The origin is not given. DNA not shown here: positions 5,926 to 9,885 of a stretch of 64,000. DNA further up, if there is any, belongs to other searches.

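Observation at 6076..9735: Cell-surface lamin-tail-domain + phospholipase-D (two HKD) + Fn3 protein: candidate anchored extracellular nuclease/phosphodiesterase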

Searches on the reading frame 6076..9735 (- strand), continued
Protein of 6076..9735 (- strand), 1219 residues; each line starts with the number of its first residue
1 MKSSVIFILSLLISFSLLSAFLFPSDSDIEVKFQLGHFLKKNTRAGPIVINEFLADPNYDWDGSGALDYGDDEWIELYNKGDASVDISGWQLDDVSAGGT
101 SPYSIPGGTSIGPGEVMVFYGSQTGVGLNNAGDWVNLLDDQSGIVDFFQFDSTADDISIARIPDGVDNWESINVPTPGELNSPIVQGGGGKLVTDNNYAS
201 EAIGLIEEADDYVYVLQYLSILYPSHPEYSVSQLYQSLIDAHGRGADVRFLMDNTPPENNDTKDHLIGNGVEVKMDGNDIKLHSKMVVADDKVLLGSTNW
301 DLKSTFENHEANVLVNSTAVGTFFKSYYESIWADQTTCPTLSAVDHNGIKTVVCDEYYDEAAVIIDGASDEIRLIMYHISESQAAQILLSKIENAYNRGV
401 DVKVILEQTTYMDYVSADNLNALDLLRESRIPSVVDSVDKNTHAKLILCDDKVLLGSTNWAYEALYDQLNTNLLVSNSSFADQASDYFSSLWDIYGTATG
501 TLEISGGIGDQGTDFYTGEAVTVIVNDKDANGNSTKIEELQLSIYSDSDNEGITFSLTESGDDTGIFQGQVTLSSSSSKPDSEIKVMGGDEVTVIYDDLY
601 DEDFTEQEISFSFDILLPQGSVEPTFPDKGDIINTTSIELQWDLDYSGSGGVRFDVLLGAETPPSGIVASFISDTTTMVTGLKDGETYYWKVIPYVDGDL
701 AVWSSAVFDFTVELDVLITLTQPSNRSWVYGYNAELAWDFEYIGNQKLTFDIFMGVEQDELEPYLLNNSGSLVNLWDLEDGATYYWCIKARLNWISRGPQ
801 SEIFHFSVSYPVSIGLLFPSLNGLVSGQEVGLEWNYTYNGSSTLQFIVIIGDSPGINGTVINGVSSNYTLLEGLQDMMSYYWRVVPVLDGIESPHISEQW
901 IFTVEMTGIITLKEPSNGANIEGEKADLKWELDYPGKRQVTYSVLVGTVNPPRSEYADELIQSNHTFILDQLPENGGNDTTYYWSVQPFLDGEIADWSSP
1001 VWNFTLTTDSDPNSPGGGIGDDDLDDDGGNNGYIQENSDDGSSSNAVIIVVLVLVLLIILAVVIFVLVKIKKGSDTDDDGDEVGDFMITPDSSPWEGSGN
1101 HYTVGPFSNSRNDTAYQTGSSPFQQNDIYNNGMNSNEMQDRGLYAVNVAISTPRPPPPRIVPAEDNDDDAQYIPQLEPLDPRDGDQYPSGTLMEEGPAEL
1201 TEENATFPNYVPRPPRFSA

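Call 14: search_protein_families(library=padloc, proteins=[window:6076-9735:-], max_evalue=0.01)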
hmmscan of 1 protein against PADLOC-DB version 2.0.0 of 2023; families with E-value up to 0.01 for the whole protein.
window:6076-9735:- (1219 aa): 17 families
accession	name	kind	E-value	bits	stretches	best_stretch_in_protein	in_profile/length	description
PDLC02614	DrmC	-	3.9e-23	79.9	2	364-481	29-141/153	DrmC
PDLC03922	MkoB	-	5.5e-17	60.2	2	351-514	306-464/610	-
PDLC02591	DrmC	-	2.9e-12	44.3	2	358-491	114-250/260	DrmC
PDLC02589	DrmC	-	1.9e-11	41.6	2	364-491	118-253/264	DrmC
PDLC02588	DrmC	-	1.3e-10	39.3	1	364-491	112-243/256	DrmC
PDLC02606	DrmC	-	8.3e-10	36.7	1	364-493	42-175/182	DrmC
PDLC03924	MkoC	-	2.3e-09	33.9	2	368-485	1004-1126/1136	-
PDLC02595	DrmC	-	2.8e-09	35.1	2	364-474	124-242/269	DrmC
PDLC02585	DrmC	-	5.6e-09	33.9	1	387-491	133-244/253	DrmC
PDLC02607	DrmC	-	5.6e-09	33.7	1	388-491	139-253/265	DrmC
PDLC02901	DpdK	-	4.3e-06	24.5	0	233-319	69-157/173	DpdK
PDLC02609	DrmC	-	1.4e-05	23.2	0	365-483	105-224/241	DrmC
PDLC02597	DrmC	-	5e-05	21.3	0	281-326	184-230/242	DrmC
PDLC02600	DrmC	-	5.2e-05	21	0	281-334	211-264/286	DrmC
PDLC02587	DrmC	-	0.00013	19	0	279-332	202-256/267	DrmC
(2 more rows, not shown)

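Call 17: find_encoding_contigs(protein=P0004, flank=10000, max_places=4)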
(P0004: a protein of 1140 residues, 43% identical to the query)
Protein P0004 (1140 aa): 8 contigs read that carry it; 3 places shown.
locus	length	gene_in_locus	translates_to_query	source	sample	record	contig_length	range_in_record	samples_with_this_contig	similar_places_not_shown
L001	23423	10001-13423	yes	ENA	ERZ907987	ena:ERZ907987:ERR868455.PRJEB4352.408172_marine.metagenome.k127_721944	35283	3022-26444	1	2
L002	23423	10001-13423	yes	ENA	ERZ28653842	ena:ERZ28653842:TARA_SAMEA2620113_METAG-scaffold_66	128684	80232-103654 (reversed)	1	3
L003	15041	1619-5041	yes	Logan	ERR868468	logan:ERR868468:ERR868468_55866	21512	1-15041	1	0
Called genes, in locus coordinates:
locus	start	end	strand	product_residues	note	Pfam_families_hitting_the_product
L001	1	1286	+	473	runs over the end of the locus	PF00265:TK (faint)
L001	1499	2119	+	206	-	-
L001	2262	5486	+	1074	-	-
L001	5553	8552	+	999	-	-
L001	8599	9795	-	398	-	-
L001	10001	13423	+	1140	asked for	PF00932:LTD, PF00614:PLDc (faint), PF17941:PP_kinase_C_1 (faint), PF13091:PLDc_2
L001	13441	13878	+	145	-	-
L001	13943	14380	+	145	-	PF00583:Acetyltransf_1, PF13673:Acetyltransf_10, PF13508:Acetyltransf_7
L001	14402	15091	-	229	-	PF00072:Response_reg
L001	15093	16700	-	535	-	PF08448:PAS_4 (faint), PF00989:PAS, PF13188:PAS_8, PF13426:PAS_9, PF08447:PAS_3, PF00512:HisKA (weak), PF02518:HATPase_c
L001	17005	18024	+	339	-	PF09376:NurA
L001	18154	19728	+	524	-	PF01935:DUF87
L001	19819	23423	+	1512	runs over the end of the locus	PF15418:DUF4625 (faint), PF17957:Big_7, PF13750:Big_3_3 (faint), PF17957:Big_7 (weak), PF19077:Big_13 (weak)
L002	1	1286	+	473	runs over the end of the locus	PF00265:TK (faint)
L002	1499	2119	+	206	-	-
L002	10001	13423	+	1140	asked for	PF00932:LTD, PF00614:PLDc (faint), PF17941:PP_kinase_C_1 (faint), PF13091:PLDc_2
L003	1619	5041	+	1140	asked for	PF00932:LTD, PF00614:PLDc (faint), PF17941:PP_kinase_C_1 (faint), PF13091:PLDc_2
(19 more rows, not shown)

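Call 18: find_related_loci(query=A1, collection=genome_contigs, flank=10000)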
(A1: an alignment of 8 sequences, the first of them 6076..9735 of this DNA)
Query A1 (1219 aa) in genome_contigs; peptide patterns used: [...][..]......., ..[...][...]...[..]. (x = any residue, [..] = any of these).
19 stretches matched a pattern; 7 encode a relative of the query (tblastn E <= 1e-3); 7 distinct loci.
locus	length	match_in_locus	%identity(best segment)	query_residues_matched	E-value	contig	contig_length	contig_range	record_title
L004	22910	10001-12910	45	27-1006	0e+0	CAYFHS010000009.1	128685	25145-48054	MAG TPA_asm: uncultured archaeon isolate ERP003628_co1_33 genome assembly, contig: NODE_14_length_128685_cov_13.644593,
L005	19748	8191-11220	44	1-1006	0e+0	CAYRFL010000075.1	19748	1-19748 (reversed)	MAG TPA_asm: uncultured archaeon isolate SRP077602_co2_347 genome assembly, contig: NODE_4103_length_19748_cov_6.644950,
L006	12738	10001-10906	34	178-488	2e-41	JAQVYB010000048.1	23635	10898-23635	MAG: Kiritimatiellae bacterium isolate STF2_14 NODE_5055_length_23635_cov_3.786413_Sandtown_F2, whole genome shotgun seq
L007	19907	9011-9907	32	195-492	1e-36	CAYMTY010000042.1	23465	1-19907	MAG TPA_asm: uncultured Verrucomicrobiota bacterium isolate SRP192927_co4_543 genome assembly, contig: NODE_4023_length_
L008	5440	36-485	34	188-491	2e-18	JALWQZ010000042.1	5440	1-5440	MAG: Candidatus Micrarchaeota archaeon isolate M2_metabat1_scaf2bin.114 M2_NODE_27553_length_5440_cov_2.139846, whole ge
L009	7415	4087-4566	33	177-488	1e-17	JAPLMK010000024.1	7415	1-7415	MAG: Candidatus Omnitrophota bacterium isolate LacPavin_0419_WC70L_MAG_50_9 LacPavin_0419_WC70L_scaffold_817023, whole g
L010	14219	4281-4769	32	201-493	3e-10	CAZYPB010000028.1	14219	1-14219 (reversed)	MAG TPA_asm: Candidatus Micrarchaeota archaeon isolate SRP141376_co3_467 genome assembly, contig: NODE_11747_length_1421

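Call 27: search_protein_families(library=pfam, proteins=[P0015, P0062], max_evalue=0.001)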
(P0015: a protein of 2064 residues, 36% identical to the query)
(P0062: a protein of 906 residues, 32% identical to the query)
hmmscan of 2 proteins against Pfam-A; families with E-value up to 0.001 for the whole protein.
P0015 (2064 aa): 5 families
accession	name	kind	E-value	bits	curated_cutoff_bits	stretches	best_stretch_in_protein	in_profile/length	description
PF13091.12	PLDc_2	-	1e-70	236.1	27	4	1710-1864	2-132/132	PLD-like domain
PF00932.25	LTD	-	3e-60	201.8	34.3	4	195-305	7-107/109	Lamin Tail Domain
PF07705.17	CARDB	-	8.6e-07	29.6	22.7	1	489-594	3-98/101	CARDB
PF00614.28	PLDc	-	8.8e-06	26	21.9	0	1812-1835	4-27/28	Phospholipase D Active site motif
PF11495.14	Regulator_TrmB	-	0.00033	20.4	22.2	0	1496-1545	9-58/233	Archaeal transcriptional regulator TrmB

P0062 (906 aa): 4 families
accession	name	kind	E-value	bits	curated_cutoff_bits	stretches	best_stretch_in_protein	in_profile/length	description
PF13091.12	PLDc_2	-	5.6e-31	107.6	27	2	458-607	2-132/132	PLD-like domain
PF00932.25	LTD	-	5.8e-17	62.5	34.3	1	32-159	3-108/109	Lamin Tail Domain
PF00614.28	PLDc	-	4.6e-06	26.9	21.9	0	556-579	4-28/28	Phospholipase D Active site motif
PF21471.3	Reelin_subrepeat-B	-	0.00014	22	27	0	694-741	57-109/127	Reelin subrepeat B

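Call 41: find_encoding_contigs(protein=window:6076-9735:-, flank=3000, max_places=4)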
Protein window:6076-9735:- (1219 aa): 6 contigs read that carry it; 2 places shown.
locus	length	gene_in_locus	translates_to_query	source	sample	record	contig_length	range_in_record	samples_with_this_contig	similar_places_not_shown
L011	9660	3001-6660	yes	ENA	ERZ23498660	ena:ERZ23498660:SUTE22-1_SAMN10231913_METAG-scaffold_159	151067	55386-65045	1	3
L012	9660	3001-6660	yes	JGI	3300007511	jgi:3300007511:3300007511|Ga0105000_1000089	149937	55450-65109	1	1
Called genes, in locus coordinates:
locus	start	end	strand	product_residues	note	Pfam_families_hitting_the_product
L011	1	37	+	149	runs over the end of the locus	PF08818:DUF1801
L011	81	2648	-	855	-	PF05345:He_PIG (faint), PF27237:AF_1625_C, PF17892:Cadherin_5 (faint), PF17963:Big_9 (faint)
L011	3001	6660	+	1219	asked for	PF00932:LTD, PF13091:PLDc_2, PF00614:PLDc (faint), PF13091:PLDc_2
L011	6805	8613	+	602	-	-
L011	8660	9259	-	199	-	PF01558:POR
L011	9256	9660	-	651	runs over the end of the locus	PF01855:POR_N, PF12837:Fer4_6 (faint), PF02775:TPP_enzyme_C, PF12797:Fer4_2 (faint), PF12838:Fer4_7 (faint), PF13237:Fer4_10 (faint), PF00037:Fer4 (weak)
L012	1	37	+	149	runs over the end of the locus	PF08818:DUF1801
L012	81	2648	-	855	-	PF05345:He_PIG (faint), PF27237:AF_1625_C, PF17892:Cadherin_5 (faint), PF17963:Big_9 (faint)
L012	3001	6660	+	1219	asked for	PF00932:LTD, PF13091:PLDc_2, PF00614:PLDc (faint), PF13091:PLDc_2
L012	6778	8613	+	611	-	-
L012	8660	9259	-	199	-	PF01558:POR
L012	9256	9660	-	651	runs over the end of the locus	PF01855:POR_N, PF12837:Fer4_6 (faint), PF02775:TPP_enzyme_C, PF12797:Fer4_2 (faint), PF12838:Fer4_7 (faint), PF13237:Fer4_10 (faint), PF00037:Fer4 (weak)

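Call 58: find_encoding_contigs(protein=P0005, flank=10000, max_places=1)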
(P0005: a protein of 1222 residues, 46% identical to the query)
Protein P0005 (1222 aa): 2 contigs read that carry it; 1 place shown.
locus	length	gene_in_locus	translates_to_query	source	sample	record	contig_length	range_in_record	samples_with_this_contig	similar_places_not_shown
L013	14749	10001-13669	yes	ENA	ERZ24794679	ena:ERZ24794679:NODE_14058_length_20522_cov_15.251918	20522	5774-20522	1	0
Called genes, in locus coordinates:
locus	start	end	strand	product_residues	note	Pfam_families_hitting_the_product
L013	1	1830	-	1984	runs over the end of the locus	PF13620:CarboxypepD_reg (faint), PF18911:PKD_4, PF00801:PKD (weak), PF22352:K319L-like_PKD, PF00801:PKD, PF18911:PKD_4 (weak), PF00801:PKD (weak), PF18911:PKD_4 (weak), +1 more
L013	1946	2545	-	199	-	PF06695:Sm_multidrug_ex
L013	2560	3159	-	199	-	PF01871:AMMECR1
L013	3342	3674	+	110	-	-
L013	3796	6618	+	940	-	PF00690:Cation_ATPase_N, PF12710:HAD (faint), PF00122:E1-E2_ATPase, PF13246:Cation_ATPase, PF00702:Hydrolase, PF00689:Cation_ATPase_C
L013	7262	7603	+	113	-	-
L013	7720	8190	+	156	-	PF17761:DUF1016_N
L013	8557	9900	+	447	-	PF03023:MurJ, PF01554:MatE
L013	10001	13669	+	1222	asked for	PF00932:LTD, PF13091:PLDc_2, PF17941:PP_kinase_C_1 (faint), PF00614:PLDc (faint), PF13091:PLDc_2, PF00041:fn3 (faint)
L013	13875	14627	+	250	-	-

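Call 59: find_encoding_contigs(protein=P0003, flank=10000, max_places=1)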
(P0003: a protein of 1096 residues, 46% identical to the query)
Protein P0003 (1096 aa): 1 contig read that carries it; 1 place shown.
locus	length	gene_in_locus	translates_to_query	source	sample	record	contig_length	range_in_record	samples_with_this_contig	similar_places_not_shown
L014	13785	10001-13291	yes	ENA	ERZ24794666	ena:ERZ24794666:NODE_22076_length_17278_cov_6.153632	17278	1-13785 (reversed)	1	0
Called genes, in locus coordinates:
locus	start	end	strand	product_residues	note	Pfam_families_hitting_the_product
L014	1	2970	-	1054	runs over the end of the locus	PF05345:He_PIG (faint), PF18911:PKD_4, PF00801:PKD (weak), PF22352:K319L-like_PKD, PF18911:PKD_4, PF22352:K319L-like_PKD (weak), PF18911:PKD_4 (weak), PF13248:Zn_ribbon_3 (weak), +2 more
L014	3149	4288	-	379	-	PF01798:Nop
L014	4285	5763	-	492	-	PF04389:Peptidase_M28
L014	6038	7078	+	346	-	-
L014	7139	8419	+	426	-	PF00709:Adenylsucc_synt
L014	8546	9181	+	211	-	PF00156:Pribosyltran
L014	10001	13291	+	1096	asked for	PF00932:LTD, PF00614:PLDc (faint), PF13091:PLDc_2, PF00041:fn3 (faint)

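Call 60: find_encoding_contigs(protein=P0008, flank=10000, max_places=1)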
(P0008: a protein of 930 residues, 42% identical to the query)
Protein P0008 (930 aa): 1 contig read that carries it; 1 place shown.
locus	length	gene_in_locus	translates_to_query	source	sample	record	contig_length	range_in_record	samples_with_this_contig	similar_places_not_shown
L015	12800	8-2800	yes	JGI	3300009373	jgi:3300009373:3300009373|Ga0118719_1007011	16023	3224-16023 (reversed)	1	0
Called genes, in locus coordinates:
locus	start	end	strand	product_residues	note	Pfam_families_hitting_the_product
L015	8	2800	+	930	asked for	PF00614:PLDc (faint), PF13091:PLDc_2, PF17941:PP_kinase_C_1 (faint), PF13091:PLDc_2, PF00041:fn3 (faint)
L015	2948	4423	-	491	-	PF16656:Pur_ac_phosph_N, PF00149:Metallophos, PF14008:Metallophos_C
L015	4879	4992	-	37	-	-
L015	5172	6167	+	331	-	-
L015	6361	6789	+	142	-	PF13527:Acetyltransf_9 (faint), PF00583:Acetyltransf_1, PF13673:Acetyltransf_10, PF13508:Acetyltransf_7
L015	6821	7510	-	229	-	PF00072:Response_reg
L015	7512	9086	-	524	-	PF08448:PAS_4 (faint), PF00989:PAS (weak), PF13188:PAS_8, PF13426:PAS_9, PF08447:PAS_3, PF00512:HisKA (weak), PF02518:HATPase_c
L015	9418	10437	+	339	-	PF09376:NurA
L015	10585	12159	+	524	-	PF01935:DUF87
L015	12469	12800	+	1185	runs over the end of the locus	?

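Call 62: find_encoding_contigs(protein=P0062, flank=8000, max_places=1)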
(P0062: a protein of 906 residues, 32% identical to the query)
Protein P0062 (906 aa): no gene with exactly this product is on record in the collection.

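Call 63: find_encoding_contigs(protein=P0015, flank=8000, max_places=1)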
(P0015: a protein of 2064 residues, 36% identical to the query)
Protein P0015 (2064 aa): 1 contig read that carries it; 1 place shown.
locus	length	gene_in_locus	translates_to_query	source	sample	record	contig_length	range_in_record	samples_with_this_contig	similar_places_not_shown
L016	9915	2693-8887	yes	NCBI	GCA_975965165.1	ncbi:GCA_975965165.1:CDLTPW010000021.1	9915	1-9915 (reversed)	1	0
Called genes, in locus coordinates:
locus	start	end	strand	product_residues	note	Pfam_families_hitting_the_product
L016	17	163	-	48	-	-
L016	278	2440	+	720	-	PF02629:CoA_binding, PF13380:CoA_binding_2, PF13607:Succ_CoA_lig, PF19045:Ligase_CoA_2, PF13549:ATP-grasp_5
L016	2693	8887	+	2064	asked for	PF00932:LTD, PF00614:PLDc (faint), PF00932:LTD, PF07705:CARDB (weak), PF00932:LTD, PF13091:PLDc_2, PF00932:LTD, PF13091:PLDc_2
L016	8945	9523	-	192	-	-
